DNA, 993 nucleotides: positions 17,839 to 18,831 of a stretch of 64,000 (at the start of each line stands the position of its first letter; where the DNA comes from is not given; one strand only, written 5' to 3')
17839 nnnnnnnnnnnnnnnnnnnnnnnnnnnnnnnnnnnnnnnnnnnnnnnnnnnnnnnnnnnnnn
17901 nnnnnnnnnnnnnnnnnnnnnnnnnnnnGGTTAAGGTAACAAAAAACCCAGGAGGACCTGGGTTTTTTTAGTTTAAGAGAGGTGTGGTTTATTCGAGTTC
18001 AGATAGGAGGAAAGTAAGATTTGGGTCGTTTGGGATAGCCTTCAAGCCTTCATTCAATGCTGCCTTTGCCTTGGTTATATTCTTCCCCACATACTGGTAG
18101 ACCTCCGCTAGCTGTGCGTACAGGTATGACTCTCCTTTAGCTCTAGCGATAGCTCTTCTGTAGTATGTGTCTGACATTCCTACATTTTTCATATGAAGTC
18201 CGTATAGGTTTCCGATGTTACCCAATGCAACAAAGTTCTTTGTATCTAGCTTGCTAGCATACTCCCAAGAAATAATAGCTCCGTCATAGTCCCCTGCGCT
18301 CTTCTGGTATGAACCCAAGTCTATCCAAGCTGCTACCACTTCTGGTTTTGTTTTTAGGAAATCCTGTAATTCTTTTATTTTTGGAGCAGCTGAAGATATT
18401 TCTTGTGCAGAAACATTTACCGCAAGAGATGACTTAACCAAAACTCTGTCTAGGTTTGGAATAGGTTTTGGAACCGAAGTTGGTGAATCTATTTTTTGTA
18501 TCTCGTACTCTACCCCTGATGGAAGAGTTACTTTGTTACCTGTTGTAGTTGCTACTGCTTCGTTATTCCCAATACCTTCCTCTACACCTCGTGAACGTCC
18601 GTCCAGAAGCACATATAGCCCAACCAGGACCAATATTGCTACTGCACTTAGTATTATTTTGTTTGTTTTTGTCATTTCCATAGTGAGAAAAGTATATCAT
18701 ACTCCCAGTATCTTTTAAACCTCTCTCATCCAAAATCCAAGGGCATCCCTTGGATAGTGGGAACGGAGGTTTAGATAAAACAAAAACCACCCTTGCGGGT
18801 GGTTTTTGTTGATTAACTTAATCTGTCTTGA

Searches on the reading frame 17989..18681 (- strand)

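Call 8: search_protein_families(library=pfam, proteins=[window:17989-18681:-])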
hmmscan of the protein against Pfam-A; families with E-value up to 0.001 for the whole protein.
window:17989-18681:- (230 aa): 4 families
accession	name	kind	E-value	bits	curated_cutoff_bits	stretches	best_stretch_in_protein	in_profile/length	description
PF13431.12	TPR_17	-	1.1e-06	28.9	24.4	0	173-203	1-31/34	Tetratricopeptide repeat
PF07719.23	TPR_2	-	8.1e-05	22.9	27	0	117-149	2-34/34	Tetratricopeptide repeat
PF13428.12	TPR_14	-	0.00011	22.9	23.5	0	188-228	4-43/44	Tetratricopeptide repeat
PF13181.12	TPR_8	-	0.0004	20.8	25.7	0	152-180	3-30/34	Tetratricopeptide repeat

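Call 9: search_protein_families(library=ncbifam, proteins=[window:17989-18681:-])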
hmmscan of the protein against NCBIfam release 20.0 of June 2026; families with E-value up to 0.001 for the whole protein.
window:17989-18681:- (230 aa): 1 family
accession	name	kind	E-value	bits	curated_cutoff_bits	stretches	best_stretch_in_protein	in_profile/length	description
TIGR02917.1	PEP_TPR_lipo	equivalog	1.3e-05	23.3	312.2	1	104-226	487-607/899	XrtA/PEP-CTERM system TPR-repeat protein PrsT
